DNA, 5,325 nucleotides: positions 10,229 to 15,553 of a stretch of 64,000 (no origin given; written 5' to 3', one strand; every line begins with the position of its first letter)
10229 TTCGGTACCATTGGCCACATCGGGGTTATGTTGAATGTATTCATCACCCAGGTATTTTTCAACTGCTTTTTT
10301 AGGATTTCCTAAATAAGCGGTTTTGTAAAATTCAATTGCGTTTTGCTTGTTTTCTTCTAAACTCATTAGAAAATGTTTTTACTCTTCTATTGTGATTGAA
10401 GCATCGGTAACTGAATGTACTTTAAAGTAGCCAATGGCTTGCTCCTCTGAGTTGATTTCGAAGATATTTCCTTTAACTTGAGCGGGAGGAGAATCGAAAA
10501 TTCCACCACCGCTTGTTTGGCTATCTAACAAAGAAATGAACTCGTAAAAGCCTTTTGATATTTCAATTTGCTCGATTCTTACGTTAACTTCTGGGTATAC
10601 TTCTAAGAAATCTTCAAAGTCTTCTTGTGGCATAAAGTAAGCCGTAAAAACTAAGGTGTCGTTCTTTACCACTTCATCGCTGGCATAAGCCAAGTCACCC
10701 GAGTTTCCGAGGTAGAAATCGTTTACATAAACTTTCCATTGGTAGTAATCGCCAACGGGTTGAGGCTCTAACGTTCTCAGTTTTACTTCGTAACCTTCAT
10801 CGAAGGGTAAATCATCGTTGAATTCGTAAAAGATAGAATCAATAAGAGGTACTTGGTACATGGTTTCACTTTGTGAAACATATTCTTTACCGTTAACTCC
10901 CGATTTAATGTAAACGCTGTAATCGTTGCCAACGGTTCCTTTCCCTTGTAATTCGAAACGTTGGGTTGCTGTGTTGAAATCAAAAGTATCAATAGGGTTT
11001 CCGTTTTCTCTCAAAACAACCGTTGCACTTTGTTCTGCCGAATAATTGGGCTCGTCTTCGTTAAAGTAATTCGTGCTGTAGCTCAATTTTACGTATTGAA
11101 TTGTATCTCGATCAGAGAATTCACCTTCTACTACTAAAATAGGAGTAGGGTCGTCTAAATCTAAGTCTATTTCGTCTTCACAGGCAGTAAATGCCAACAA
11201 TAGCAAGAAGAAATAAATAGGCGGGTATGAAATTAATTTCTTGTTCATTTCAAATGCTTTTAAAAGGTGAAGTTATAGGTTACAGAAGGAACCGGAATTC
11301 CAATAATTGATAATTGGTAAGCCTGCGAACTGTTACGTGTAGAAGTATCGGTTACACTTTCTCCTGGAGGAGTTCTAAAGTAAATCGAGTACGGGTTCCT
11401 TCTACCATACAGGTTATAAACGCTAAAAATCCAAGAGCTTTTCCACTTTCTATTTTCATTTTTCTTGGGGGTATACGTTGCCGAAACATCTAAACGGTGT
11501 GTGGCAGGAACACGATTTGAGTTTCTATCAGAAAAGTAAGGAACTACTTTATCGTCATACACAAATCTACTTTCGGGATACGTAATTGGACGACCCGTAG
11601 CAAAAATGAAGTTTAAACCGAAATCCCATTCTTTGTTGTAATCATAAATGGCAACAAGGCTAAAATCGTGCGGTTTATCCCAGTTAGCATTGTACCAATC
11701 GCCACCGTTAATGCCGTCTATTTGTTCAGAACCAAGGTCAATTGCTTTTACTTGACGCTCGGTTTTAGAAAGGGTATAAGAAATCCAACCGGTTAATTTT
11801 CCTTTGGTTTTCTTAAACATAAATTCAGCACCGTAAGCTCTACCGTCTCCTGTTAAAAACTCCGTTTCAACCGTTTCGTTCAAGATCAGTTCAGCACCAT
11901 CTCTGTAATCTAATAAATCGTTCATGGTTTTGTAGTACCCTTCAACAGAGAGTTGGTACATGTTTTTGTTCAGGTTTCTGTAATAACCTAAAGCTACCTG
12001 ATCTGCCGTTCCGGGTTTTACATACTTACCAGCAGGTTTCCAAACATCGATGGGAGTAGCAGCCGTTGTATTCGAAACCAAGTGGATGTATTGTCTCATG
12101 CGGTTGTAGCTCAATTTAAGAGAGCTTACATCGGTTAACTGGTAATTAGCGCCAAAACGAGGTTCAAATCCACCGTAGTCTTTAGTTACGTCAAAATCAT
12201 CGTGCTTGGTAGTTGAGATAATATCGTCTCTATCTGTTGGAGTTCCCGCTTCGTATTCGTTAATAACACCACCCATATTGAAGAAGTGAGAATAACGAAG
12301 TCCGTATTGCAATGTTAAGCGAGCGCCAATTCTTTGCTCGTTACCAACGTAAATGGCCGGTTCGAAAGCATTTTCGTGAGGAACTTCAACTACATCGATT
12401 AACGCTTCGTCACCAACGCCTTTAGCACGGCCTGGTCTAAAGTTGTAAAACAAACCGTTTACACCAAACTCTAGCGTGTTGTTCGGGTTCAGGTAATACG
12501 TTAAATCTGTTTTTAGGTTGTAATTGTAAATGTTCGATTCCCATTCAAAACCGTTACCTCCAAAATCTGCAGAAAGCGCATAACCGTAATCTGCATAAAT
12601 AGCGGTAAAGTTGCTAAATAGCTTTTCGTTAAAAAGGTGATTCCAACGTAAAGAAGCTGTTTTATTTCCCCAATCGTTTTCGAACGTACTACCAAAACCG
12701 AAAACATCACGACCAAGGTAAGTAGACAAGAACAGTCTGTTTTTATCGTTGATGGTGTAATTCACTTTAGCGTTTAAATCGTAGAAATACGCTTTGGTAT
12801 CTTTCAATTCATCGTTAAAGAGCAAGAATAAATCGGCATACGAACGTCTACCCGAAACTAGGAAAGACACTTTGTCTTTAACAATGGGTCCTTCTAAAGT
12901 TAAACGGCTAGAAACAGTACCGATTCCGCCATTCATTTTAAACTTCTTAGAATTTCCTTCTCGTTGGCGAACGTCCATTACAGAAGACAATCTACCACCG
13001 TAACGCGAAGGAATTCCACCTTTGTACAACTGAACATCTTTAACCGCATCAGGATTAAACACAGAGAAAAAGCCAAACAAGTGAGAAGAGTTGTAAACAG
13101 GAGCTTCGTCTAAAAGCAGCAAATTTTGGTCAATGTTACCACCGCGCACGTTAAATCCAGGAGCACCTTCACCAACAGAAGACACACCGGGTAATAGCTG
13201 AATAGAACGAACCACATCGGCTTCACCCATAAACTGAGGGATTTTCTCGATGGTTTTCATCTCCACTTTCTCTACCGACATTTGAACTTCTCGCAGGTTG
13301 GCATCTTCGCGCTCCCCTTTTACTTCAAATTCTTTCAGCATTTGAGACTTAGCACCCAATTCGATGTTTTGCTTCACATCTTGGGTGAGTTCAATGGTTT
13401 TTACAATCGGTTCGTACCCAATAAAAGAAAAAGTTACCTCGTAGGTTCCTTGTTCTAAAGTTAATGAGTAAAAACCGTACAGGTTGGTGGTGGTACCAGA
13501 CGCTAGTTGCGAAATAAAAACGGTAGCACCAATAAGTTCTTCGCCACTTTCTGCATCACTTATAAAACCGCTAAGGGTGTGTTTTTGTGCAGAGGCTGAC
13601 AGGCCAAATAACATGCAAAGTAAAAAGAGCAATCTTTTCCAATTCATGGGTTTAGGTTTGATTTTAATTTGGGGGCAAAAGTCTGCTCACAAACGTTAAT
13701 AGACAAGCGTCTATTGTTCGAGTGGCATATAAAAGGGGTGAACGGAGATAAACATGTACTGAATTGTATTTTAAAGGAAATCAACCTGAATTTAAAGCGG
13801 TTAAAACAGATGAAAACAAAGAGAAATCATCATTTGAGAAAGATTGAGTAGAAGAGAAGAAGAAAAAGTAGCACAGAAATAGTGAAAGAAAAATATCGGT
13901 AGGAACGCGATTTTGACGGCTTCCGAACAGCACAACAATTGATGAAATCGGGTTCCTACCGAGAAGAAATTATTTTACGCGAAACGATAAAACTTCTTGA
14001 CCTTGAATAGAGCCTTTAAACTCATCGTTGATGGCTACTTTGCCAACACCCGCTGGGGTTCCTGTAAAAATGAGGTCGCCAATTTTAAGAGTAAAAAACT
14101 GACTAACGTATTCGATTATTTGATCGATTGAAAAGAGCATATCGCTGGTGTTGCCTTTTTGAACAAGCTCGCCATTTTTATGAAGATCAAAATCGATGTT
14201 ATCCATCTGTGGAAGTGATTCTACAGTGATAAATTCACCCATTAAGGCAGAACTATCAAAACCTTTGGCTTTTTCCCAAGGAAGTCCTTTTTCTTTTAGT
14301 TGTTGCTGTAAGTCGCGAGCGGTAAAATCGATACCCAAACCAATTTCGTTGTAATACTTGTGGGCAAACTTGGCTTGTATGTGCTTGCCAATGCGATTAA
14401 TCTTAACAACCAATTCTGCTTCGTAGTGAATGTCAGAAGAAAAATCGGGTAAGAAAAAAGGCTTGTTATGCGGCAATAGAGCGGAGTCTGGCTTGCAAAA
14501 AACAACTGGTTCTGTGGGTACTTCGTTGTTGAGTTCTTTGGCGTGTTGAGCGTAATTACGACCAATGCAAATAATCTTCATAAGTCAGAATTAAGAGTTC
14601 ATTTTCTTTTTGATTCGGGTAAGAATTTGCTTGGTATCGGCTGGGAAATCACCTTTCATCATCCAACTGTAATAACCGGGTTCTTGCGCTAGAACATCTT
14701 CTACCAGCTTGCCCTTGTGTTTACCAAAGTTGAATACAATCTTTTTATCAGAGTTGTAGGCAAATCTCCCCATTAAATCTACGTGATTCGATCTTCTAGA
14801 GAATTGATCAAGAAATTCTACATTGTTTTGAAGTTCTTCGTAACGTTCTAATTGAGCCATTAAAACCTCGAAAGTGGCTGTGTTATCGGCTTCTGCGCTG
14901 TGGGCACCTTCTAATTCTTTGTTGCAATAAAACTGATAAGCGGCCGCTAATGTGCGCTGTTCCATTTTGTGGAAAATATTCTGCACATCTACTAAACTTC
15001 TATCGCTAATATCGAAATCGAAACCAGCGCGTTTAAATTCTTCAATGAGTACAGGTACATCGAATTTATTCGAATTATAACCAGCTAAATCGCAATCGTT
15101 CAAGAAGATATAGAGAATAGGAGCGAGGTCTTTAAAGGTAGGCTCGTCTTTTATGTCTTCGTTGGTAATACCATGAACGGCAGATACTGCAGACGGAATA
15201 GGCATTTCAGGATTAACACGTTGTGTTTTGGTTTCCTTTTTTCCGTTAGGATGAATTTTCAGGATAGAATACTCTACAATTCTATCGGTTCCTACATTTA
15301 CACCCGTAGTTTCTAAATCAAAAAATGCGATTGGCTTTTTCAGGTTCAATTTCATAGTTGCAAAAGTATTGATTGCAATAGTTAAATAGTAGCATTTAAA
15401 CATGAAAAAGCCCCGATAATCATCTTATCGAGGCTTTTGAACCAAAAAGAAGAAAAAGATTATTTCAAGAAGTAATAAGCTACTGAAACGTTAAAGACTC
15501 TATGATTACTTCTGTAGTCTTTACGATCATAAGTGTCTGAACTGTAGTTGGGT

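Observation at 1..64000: Hyper-abundant oligonucleotide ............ (core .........): a DNA-uptake-sequence-like signature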

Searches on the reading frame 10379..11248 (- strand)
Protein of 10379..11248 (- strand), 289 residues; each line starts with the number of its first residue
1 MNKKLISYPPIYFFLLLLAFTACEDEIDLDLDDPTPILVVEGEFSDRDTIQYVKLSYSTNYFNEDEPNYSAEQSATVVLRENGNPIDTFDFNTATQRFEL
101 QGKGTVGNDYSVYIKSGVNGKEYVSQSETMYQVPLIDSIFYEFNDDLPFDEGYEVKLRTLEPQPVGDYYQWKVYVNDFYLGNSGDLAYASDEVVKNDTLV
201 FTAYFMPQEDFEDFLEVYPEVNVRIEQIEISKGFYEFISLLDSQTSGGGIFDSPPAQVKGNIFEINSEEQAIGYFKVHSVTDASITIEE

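Call 34: search_protein_families(library=pfam, proteins=[window:10379-11248:-], max_evalue=0.00001)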
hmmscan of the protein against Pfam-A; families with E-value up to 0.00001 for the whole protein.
window:10379-11248:- (289 aa): 1 family
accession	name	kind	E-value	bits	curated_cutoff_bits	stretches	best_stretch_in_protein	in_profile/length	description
PF14054.11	DUF4249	-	2.5e-29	103.1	28.5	1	24-282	1-267/269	Domain of unknown function (DUF4249)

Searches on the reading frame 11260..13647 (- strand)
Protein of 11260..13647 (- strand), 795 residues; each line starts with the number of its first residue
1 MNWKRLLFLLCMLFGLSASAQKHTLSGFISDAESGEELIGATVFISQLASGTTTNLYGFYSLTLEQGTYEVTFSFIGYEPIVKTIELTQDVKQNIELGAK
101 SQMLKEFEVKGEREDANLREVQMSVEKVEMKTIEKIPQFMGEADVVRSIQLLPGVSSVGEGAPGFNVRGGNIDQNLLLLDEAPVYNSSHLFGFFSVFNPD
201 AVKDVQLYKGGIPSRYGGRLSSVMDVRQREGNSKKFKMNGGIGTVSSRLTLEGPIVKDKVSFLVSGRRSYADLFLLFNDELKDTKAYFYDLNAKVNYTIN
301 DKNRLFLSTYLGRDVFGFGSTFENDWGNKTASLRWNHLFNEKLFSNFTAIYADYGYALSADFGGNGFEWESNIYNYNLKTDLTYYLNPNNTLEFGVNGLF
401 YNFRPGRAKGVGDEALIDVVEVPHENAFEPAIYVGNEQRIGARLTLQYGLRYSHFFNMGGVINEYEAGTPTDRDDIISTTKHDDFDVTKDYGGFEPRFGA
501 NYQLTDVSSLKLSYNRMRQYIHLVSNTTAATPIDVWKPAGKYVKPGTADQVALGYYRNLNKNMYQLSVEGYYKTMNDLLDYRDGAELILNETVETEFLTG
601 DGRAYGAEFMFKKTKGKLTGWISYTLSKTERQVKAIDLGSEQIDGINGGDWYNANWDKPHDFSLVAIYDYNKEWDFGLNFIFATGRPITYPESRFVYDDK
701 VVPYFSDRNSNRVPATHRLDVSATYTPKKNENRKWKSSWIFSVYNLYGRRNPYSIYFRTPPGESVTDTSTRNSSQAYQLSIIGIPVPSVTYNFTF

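Call 34: search_protein_families(library=pfam, proteins=[window:11260-13647:-], max_evalue=0.00001)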
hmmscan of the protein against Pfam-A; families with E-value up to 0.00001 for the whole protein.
window:11260-13647:- (795 aa): 4 families
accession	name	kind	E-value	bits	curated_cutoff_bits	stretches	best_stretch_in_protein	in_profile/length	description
PF00593.30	TonB_dep_Rec_b-barrel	-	6.8e-18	66.2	27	1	299-746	34-436/436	TonB dependent receptor-like, beta-barrel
PF13715.12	CarbopepD_reg_2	-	9.3e-18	64.5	32.2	1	25-107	1-86/88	CarboxypepD_reg-like domain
PF13620.12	CarboxypepD_reg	-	9.9e-13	48.7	32.3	1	24-96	1-80/82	Carboxypeptidase regulatory-like domain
PF07715.20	Plug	-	6.8e-10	39.8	23.9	1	118-219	2-102/107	TonB-dependent Receptor Plug Domain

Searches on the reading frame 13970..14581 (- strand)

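Call 34: search_protein_families(library=pfam, proteins=[window:13970-14581:-], max_evalue=0.00001)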
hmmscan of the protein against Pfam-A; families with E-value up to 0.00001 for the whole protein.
window:13970-14581:- (203 aa): 1 family
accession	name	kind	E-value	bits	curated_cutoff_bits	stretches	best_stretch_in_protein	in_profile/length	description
PF01557.24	FAA_hydrolase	-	1.6e-51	175.5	23.9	1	2-192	1-203/214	Fumarylacetoacetate (FAA) hydrolase C-terminal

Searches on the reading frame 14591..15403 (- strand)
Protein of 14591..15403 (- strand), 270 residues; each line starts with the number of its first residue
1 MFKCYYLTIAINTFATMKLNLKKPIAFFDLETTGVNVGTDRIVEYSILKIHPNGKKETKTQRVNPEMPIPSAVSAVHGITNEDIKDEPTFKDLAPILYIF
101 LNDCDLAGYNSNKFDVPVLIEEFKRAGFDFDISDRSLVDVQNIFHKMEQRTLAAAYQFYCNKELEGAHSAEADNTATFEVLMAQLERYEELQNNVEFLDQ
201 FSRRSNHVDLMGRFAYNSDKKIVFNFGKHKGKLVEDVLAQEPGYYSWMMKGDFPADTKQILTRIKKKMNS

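Call 34: search_protein_families(library=pfam, proteins=[window:14591-15403:-], max_evalue=0.00001)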
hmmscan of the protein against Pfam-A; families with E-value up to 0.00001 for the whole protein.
window:14591-15403:- (270 aa): 3 families
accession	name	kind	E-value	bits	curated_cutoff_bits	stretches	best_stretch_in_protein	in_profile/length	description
PF00929.31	RNase_T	-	1.5e-19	71.6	24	1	27-181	2-164/164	Exonuclease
PF20600.3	ExoX-like_C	-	2.2e-10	40.2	26.5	1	224-250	1-27/30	Exodeoxyribonuclease X-like C-terminal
PF13482.12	RNase_H_2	-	7.6e-06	26.4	22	0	26-149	1-101/165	RNase_H superfamily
